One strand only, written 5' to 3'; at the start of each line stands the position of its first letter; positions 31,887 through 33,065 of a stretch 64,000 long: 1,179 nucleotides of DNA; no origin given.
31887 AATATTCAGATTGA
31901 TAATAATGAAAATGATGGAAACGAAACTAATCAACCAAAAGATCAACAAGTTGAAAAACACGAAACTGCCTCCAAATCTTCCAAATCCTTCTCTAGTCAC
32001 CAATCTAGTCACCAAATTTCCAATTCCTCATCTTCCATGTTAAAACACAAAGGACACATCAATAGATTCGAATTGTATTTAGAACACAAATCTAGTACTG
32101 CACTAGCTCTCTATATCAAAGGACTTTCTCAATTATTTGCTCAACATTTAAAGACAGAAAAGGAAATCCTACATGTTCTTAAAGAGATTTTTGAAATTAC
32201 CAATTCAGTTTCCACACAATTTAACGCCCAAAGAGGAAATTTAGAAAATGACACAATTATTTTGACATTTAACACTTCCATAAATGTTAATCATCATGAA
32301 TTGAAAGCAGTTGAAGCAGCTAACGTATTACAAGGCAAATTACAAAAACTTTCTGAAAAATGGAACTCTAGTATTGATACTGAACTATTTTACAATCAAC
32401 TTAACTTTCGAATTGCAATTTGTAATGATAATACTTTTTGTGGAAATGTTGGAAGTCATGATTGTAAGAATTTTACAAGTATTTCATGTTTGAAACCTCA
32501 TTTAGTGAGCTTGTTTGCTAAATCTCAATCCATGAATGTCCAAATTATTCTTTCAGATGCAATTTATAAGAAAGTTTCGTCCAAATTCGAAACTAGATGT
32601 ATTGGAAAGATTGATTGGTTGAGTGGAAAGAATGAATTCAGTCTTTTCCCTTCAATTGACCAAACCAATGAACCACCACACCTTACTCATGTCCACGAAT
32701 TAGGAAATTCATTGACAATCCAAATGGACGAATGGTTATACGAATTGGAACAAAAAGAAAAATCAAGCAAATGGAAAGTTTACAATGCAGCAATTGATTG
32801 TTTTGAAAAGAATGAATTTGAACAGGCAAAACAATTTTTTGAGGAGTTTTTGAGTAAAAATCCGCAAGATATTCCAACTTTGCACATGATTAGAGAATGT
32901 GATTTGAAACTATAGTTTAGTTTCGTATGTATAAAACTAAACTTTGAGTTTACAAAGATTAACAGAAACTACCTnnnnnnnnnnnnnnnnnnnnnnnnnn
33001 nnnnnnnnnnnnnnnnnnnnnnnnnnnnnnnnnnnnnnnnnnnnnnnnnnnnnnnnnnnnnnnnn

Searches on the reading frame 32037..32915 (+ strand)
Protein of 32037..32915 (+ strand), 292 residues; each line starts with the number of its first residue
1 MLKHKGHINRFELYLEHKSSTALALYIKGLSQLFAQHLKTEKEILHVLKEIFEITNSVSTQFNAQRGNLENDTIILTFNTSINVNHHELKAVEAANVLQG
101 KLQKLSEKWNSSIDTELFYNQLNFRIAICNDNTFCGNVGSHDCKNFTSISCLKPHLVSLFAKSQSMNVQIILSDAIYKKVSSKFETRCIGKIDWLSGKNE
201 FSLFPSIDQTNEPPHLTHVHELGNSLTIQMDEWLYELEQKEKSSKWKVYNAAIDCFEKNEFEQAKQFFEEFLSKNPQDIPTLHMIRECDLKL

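Call 20: search_protein_families(library=pfam, proteins=[window:32037-32915:+], max_evalue=0.001)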
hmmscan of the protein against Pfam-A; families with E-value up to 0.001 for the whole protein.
window:32037-32915:+ (292 aa): 0 families

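Call 45: search_protein_families(library=pfam, proteins=[window:32037-32915:+], max_evalue=1)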
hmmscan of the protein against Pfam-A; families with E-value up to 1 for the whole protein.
window:32037-32915:+ (292 aa): 5 families
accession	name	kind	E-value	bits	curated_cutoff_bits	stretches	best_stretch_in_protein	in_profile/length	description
PF07719.23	TPR_2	-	0.0085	16.6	27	1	249-278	5-34/34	Tetratricopeptide repeat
PF09471.16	Peptidase_M64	-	0.026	14.1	26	0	197-241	125-168/302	IgA Peptidase M64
PF13174.12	TPR_6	-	0.034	15.3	26.3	1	254-277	8-32/33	Tetratricopeptide repeat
PF25064.1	ARM_TT21_5th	-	0.11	13.3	27.8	1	255-283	11-39/117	TT21 fifth ARM repeats domain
PF12583.14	TPPII_C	-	0.17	12.9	27.7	1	240-283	5-52/69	Tripeptidyl peptidase II, C-terminal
